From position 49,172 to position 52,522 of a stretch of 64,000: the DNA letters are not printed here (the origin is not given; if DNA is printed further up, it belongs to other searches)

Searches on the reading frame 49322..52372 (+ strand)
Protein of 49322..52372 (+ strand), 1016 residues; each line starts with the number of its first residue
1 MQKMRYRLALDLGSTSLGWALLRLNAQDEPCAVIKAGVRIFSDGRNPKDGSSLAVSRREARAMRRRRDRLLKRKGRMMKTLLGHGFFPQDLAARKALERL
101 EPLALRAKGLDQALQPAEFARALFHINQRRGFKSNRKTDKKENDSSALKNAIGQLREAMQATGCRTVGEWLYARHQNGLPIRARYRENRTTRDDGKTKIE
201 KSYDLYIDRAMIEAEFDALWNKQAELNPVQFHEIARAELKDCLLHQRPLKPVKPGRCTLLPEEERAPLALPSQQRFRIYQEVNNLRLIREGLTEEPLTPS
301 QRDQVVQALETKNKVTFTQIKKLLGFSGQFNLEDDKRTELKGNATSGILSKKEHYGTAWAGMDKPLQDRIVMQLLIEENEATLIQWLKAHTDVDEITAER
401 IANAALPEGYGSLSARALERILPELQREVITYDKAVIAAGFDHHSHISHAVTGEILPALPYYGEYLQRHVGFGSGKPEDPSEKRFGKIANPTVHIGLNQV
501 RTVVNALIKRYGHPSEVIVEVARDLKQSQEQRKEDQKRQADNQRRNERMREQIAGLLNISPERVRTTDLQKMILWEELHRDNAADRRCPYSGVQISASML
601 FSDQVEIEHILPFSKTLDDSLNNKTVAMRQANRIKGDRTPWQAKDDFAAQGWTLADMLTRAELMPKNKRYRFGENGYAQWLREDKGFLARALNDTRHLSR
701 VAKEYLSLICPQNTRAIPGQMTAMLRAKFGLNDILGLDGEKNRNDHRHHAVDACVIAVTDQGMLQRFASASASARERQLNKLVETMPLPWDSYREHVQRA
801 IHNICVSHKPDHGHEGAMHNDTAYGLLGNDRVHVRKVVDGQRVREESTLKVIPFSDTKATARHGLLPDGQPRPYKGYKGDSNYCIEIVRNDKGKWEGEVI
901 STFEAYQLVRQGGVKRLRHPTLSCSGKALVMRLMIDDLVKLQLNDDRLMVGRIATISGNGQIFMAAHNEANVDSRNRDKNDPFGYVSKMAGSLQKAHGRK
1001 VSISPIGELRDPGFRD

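Call 3: search_protein_families(library=pfam, proteins=[window:49322-52372:+], max_evalue=0.01)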
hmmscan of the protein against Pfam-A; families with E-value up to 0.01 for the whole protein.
window:49322-52372:+ (1016 aa): 3 families
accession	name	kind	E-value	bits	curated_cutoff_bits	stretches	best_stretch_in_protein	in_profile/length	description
PF13395.12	HNH_4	-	1e-21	77.1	22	1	588-641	1-54/54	HNH endonuclease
PF18541.7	RuvC_III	-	7.5e-20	72.1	26.2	1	684-809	3-173/179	RuvC endonuclease subdomain 3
PF18470.6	Cas9_a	-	5.8e-12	46.2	26.9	1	253-346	6-93/221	Cas9 alpha-helical lobe domain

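Call 4: search_protein_families(library=ncbifam, proteins=[window:49322-52372:+], max_evalue=0.01)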
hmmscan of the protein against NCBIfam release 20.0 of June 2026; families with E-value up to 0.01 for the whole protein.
window:49322-52372:+ (1016 aa): 2 families
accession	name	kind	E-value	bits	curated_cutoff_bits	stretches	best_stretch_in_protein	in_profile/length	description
TIGR01865.2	cas_Csn1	equivalog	3.7e-189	631.4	100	1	6-839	1-823/1070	type II CRISPR RNA-guided endonuclease Cas9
NF049971.1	CRISPR_Cas9d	exception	1.5e-31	109.9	375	1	485-810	458-763/986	type II CRISPR RNA-guided endonuclease Cas9d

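Call 8: find_homologous_proteins(query=window:49322-52372:+, max_evalue=1e-50)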
Query window:49322-52372:+ (1016 aa): 6695 proteins with E <= 1e-50 among 8000 candidates; the best 120 are listed.
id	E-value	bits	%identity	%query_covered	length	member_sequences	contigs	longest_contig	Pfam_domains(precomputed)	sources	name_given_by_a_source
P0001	0.0e+0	2194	95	100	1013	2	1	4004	PF13395.13,PF18470.7,PF18541.8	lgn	-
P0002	0.0e+0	2105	91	100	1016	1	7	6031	PF13395.13,PF18470.7,PF18541.8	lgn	-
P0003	0.0e+0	2102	90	100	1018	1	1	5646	PF13395.13,PF18470.7,PF18541.8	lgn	-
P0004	0.0e+0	2080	90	100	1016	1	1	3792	PF13395.13,PF18470.7,PF18541.8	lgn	-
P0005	0.0e+0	2070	89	100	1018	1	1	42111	PF13395.13,PF18470.7,PF18541.8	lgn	-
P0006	0.0e+0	2064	90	100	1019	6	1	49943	PF13395.13,PF18470.7,PF18541.8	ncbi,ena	-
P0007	0.0e+0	2062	89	100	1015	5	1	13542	PF13395.13,PF18470.7,PF18541.8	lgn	-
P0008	0.0e+0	2053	88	100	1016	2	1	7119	PF13395.13,PF18470.7,PF18541.8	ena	-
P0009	0.0e+0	2053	89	100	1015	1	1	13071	PF13395.13,PF18470.7,PF18541.8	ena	-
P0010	0.0e+0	2033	88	100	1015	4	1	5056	PF13395.13,PF18470.7,PF18541.8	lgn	-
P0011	0.0e+0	2027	88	100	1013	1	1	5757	PF13395.13,PF18470.7,PF18541.8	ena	-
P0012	0.0e+0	2025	87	100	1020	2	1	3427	PF13395.13,PF18470.7,PF18541.8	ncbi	-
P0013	0.0e+0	2023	87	100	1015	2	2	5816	PF13395.13,PF18470.7,PF18541.8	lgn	-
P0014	0.0e+0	2015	87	100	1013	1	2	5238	PF13395.13,PF18470.7,PF18541.8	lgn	-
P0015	0.0e+0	2008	88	100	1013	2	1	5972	PF13395.13,PF18470.7,PF18541.8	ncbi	-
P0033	0.0e+0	1889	82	100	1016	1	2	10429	PF13395.13,PF18470.7,PF18541.8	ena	-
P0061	0.0e+0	1834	79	100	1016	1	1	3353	PF13395.13,PF18470.7,PF18541.8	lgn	-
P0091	0.0e+0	1796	77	100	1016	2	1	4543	PF13395.13,PF18470.7,PF18541.8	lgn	-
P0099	0.0e+0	1781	77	100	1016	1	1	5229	PF13395.13,PF18470.7,PF18541.8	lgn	-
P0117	0.0e+0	1739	76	100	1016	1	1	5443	PF13395.13,PF18470.7,PF18541.8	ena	-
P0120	0.0e+0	1736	76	100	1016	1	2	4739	PF13395.13,PF18470.7,PF18541.8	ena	-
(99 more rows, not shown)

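Call 10: find_related_loci(query=window:49322-52372:+, collection=genome_contigs, flank=6000)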
Query window:49322-52372:+ (1016 aa) in genome_contigs; peptide patterns used: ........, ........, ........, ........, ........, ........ (x = any residue, [..] = any of these).
280 stretches matched a pattern; 188 encode a relative of the query (tblastn E <= 1e-3); the best 80 are kept; 80 distinct loci.
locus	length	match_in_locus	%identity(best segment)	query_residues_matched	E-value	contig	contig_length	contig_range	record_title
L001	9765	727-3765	88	1-1016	0e+0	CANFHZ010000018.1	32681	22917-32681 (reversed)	MAG: Comamonadaceae bacterium isolate Jr-11may16-164 genome assembly, contig: Jr-11may16-C1923, whole genome shotgun seq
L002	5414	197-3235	82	1-1014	0e+0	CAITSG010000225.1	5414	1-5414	MAG: uncultured Burkholderiales bacterium isolate KT_bin-2687 genome assembly, contig: bin-2687:225/558, whole genome sh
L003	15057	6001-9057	90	1-1016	0e+0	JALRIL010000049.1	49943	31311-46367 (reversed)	MAG: Limnohabitans sp. isolate QJ.10 QJ_1012997, whole genome shotgun sequence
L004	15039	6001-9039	79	1-1015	0e+0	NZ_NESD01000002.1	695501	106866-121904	Limnohabitans sp. Jir61 LimA-Jir61-C2, whole genome shotgun sequence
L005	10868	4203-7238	79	1-1014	0e+0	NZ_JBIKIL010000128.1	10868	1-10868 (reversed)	MAG: Limnohabitans sp. isolate ME2014-05-30_3300043465_group5_bin190 Rohwer_bin2144_scaffold_5190_c1, whole genome shotg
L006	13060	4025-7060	81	1-1013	0e+0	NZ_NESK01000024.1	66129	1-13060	Limnohabitans sp. 2KL-17 LimC-2KL-17-C24, whole genome shotgun sequence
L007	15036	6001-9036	79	1-1016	0e+0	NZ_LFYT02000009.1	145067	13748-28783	Limnohabitans planktonicus II-D5 LimC-II-D5-C9, whole genome shotgun sequence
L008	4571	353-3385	79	1-1015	0e+0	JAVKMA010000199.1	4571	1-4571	MAG: Burkholderiaceae bacterium isolate AaM_S007_2 k141_14833, whole genome shotgun sequence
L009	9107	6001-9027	79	4-1016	0e+0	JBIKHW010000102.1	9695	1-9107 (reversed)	MAG: Limnohabitans sp. isolate ME2014-05-28_3300035212_group5_bin46 Rohwer_bin2143_scaffold_4198_c1, whole genome shotgu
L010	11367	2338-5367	79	1-1014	0e+0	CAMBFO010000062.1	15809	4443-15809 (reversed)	MAG: Comamonas sp. lk isolate MsH-30apr19-343 genome assembly, contig: MsH-30apr19-C7173, whole genome shotgun sequence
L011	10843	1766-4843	78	1-1014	0e+0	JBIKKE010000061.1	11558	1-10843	MAG: Limnohabitans sp. isolate ME2014-07-24_3300043772_group5_bin114 Rohwer_bin2147_scaffold_7734_c1, whole genome shotg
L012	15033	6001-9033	75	1-1015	0e+0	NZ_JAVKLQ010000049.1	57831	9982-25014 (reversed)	MAG: Limnohabitans sp. isolate AaM_T123_6 k141_16990, whole genome shotgun sequence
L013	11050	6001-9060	76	2-1016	0e+0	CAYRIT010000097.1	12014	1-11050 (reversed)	MAG TPA_asm: uncultured Hydrogenophaga sp. isolate binchicken_co235_249 genome assembly, contig: NODE_12851_length_12014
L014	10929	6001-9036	76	1-1013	0e+0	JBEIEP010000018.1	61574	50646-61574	MAG: Burkholderiaceae bacterium isolate Sample-101-S75-bin-84 Sample_101_S75-bin_84-k141_1044845, whole genome shotgun s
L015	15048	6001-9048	76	2-1015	0e+0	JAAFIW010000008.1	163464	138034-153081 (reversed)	MAG: Comamonadaceae bacterium isolate bin27.maxbin.ball.053 WN_Comamonadaceae_3_scaffold_34, whole genome shotgun sequen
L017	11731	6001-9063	76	2-1016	0e+0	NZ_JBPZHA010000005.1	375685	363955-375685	Hydrogenophaga sp. MI9 contig5, whole genome shotgun sequence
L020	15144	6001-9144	73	1-1016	0e+0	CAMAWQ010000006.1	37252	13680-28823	MAG: Hylemonella gracilis isolate ME-09jul19-100 genome assembly, contig: ME-09jul19-C1105, whole genome shotgun sequenc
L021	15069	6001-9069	75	3-1016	0e+0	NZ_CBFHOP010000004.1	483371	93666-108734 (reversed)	MAG: Hydrogenophaga sp. isolate AGTU_54_bin_38_indstr AGTU_54_bin_38_indstr_c4, whole genome shotgun sequence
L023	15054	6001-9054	74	1-1016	0e+0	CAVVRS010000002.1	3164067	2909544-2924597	MAG: uncultured beta proteobacterium isolate MFD02832.bin.1.23 genome assembly, contig: contig_4344, whole genome shotgu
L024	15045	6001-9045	74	1-1016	0e+0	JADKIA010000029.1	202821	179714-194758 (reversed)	MAG: Ideonella sp. isolate Skiv_18-Q3-R9-52_BATAC.318 tig00287577-10-2027280, whole genome shotgun sequence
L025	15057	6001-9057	74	2-1016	0e+0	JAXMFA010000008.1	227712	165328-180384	MAG: Burkholderiaceae bacterium isolate STL-PRO76 C2.181.fa-8, whole genome shotgun sequence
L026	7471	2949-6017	74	1-1016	0e+0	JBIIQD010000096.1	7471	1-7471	MAG: Hydrogenophaga sp. isolate ME2003-06-27_3300042884_group2_bin86 Rohwer_bin2099_scaffold_11292_c1, whole genome shot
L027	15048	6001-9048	73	1-1016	0e+0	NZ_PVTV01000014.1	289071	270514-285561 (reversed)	Jezberella montanilacus strain MWH-P2sevCIIIb Ga0121177_104, whole genome shotgun sequence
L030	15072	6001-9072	75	1-1016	0e+0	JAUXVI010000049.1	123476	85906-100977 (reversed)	MAG: Hylemonella sp. isolate C15_concoct.bin.55 C15_k141_215827, whole genome shotgun sequence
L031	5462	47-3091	73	1-1015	0e+0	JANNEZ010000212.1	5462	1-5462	MAG: Rhodoferax sp. isolate OTE_75_metabat_355_sub OTE_75_k141_3856469, whole genome shotgun sequence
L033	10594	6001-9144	72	1-1016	0e+0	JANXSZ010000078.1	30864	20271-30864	MAG: Betaproteobacteria bacterium isolate 338R_metabat_122 338R_k141_1241678, whole genome shotgun sequence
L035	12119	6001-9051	73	1-1016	0e+0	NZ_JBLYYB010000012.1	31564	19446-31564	MAG: Hydrogenophaga sp. isolate DBSW2.bin31 k97_106992, whole genome shotgun sequence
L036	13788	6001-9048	73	1-1016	0e+0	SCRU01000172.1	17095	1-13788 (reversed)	MAG: Burkholderiaceae bacterium isolate FW106-02_bin.3 FW106-02_bin.3-16026, whole genome shotgun sequence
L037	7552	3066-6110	73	1-1016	0e+0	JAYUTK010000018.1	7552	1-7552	MAG: Gallionellaceae bacterium isolate GL12_Down_metabinner_1 GL12_Down_metabinner_1_17, whole genome shotgun sequence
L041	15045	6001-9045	72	1-1016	0e+0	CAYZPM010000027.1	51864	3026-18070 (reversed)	MAG TPA_asm: uncultured Gallionellaceae bacterium isolate binchicken_co162_43 genome assembly, contig: NODE_1057_length_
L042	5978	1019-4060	73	1-1016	0e+0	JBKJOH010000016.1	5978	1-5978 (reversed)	MAG: Polaromonas sp. isolate ant_bin.403 k117_3912097, whole genome shotgun sequence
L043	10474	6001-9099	71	3-1016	0e+0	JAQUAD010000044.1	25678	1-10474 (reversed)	MAG: Sideroxydans sp. isolate STC_76 NODE_3954_length_25678_cov_5.289617_Sandtown_C, whole genome shotgun sequence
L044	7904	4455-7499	71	1-1016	0e+0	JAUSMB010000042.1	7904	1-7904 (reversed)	MAG: Rugosibacter sp. isolate E19_concoct.bin.54 E19_k141_719887, whole genome shotgun sequence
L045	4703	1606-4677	72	2-1016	0e+0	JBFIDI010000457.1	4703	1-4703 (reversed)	MAG: Burkholderiaceae bacterium isolate Mix_sand11.2021.09.D.41 k141_2340134_length_4703_cov_8.0000, whole genome shotgu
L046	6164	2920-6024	70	1-1016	0e+0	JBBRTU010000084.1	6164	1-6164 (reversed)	MAG: Burkholderiales bacterium isolate La2_metabat2.276 La2_metabat2.276_K_2905937L6164_cov_11.0000, whole genome shotgu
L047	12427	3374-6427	71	4-1016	0e+0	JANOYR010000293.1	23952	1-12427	MAG: Polaromonas sp. isolate VAR_79_metabat_82 VAR_79_k141_2236320, whole genome shotgun sequence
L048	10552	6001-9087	73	1-1016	0e+0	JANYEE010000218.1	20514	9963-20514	MAG: Burkholderiales bacterium isolate 337R_metabinner_30 337R_k141_1305381, whole genome shotgun sequence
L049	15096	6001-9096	70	3-1016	0e+0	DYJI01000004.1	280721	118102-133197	MAG TPA_asm: Sideroxydans lithotrophicus isolate FI88_60_347 Afr_mines_FI88_26_length_280721_cov_145_165474, whole genom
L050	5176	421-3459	71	4-1016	0e+0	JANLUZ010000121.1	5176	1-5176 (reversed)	MAG: Polaromonas sp. isolate OTE_21_metabat_256 OTE_21_k141_802194, whole genome shotgun sequence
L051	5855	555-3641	70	1-1016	0e+0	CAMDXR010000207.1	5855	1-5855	MAG: Limnohabitans sp. Rim8 isolate LE-05nov19-40 genome assembly, contig: LE-05nov19-C31025, whole genome shotgun seque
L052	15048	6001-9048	71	1-1016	0e+0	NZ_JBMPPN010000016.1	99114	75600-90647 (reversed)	Undibacterium sp. Xuan67W NODE_16_length_99114_cov_53.376140_16, whole genome shotgun sequence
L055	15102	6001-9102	69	1-1016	0e+0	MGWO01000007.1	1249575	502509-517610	MAG: Gallionellales bacterium GWA2_54_124 GWA2_Gallionellales_54_124_2, whole genome shotgun sequence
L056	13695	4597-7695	69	1-1016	0e+0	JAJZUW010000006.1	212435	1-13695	MAG: Proteobacteria bacterium isolate SKS4.bin59 NODE_58_length_212435_cov_26.794327, whole genome shotgun sequence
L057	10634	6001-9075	70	1-1016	0e+0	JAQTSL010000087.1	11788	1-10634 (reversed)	MAG: Rhodoferax sp. isolate STB_186 NODE_13803_length_11788_cov_2.755081_Sandtown_B, whole genome shotgun sequence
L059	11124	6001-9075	71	3-1016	0e+0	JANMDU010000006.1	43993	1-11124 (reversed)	MAG: Variovorax sp. isolate OTE_75_metabat_105 OTE_75_k141_3640579, whole genome shotgun sequence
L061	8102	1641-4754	69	1-1016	0e+0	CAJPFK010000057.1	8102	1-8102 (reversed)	Methylophilaceae bacterium isolate MTYP genome assembly, contig: CONTIG_57, whole genome shotgun sequence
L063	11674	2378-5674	68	1-1016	0e+0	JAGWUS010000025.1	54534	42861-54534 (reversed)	MAG: Burkholderiales bacterium isolate REEB401 contig-150_450, whole genome shotgun sequence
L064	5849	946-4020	70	3-1016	0e+0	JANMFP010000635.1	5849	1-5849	MAG: Variovorax sp. isolate OTE_70b_metabat_160 OTE_70b_k141_1028641, whole genome shotgun sequence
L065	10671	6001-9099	69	1-1016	0e+0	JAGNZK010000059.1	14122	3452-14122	MAG: Nitrosomonas sp. isolate Go_Eff_bin_65 Go_Eff_8959_length_14122_cov_15.700965, whole genome shotgun sequence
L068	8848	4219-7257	69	2-1016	0e+0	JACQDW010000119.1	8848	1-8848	MAG: Burkholderiales bacterium isolate NC_groundwater_1005_Pr1_S-0.65um_49_9 Montesol18_Sp65_coassembly_scaffold_795436,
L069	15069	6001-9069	69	2-1016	0e+0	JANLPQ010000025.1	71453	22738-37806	MAG: Polaromonas sp. isolate OTE_38_metabat_320 OTE_38_k141_1443486, whole genome shotgun sequence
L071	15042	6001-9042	69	1-1016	0e+0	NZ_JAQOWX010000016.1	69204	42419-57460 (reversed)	Paucibacter sp. XJ19-41 scaffold16, whole genome shotgun sequence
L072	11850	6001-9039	70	4-1016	0e+0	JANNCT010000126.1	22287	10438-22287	MAG: Polaromonas sp. isolate OTE_78_metabat_150 OTE_78_k141_1687385, whole genome shotgun sequence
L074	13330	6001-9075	68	1-1016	0e+0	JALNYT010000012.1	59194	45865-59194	MAG: Sulfuritalea sp. isolate SO_2017_GW1 bin 197 NODE_2782_length_59194_cov_15.173498_OW334_2017, whole genome shotgun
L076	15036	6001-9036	68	1-1016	0e+0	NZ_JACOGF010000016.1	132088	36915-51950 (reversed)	Undibacterium hunanense strain CY18W NODE_16_length_132088_cov_26.459401_16, whole genome shotgun sequence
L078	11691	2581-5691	67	2-1016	0e+0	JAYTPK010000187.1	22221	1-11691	MAG: Polaromonas sp. isolate GFS_4394 GFS_4394_186, whole genome shotgun sequence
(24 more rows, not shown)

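Call 27: find_related_loci(query=L031:47-3097:+, collection=metagenome_contigs, flank=4000)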
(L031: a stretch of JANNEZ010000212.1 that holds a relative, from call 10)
Query L031:47-3097:+ (1016 aa) in metagenome_contigs; peptide patterns used: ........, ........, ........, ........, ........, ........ (x = any residue, [..] = any of these).
260 stretches matched a pattern; 193 encode a relative of the query (tblastn E <= 1e-3); the best 80 are kept; 80 distinct loci.
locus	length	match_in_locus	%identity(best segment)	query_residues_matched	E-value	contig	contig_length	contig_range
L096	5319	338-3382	81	1-1015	0e+0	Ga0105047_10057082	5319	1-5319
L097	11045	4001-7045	80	1-1015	0e+0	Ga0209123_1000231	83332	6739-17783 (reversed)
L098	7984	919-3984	79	1-1015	0e+0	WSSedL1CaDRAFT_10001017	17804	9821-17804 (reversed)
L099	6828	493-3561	78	1-1015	0e+0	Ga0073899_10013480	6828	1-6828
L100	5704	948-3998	76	3-1015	0e+0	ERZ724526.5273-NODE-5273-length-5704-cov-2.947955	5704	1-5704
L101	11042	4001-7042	77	1-1015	0e+0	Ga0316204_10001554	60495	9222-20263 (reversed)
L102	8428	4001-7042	77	1-1015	0e+0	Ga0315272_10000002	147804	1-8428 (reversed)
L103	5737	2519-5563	76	1-1015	0e+0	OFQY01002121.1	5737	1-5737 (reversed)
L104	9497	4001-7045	77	1-1015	0e+0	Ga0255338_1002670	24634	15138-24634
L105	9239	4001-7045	78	1-1015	0e+0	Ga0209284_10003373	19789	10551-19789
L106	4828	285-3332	77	1-1015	0e+0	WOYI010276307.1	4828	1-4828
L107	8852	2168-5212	76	1-1015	0e+0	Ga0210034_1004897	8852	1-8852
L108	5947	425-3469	77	1-1015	0e+0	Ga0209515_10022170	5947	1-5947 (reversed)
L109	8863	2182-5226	76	1-1015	0e+0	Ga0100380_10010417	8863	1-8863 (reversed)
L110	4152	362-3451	76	1-1015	0e+0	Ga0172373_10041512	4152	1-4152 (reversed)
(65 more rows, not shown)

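Call 49: search_protein_families(library=pfam, proteins=[L031:3127-3432:+, L031:3429-3740:+], max_evalue=0.01)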
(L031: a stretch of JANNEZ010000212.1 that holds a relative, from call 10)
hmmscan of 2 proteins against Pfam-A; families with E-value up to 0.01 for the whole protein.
L031:3127-3432:+ (101 aa): 1 family
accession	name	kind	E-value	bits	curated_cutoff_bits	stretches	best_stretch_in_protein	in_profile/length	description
PF05973.20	Gp49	-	0.00025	21.5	23.9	1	14-89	1-80/90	Phage derived protein Gp49-like (DUF891)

L031:3429-3740:+ (103 aa): 2 families
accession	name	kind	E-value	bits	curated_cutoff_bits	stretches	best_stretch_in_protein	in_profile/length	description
PF21716.3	dnstrm_HI1420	-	6.4e-38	129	27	1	10-97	2-89/90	Probable addiction module antidote protein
PF13443.12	HTH_26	-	0.007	17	22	0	55-94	14-54/63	Cro/C1-type HTH DNA-binding domain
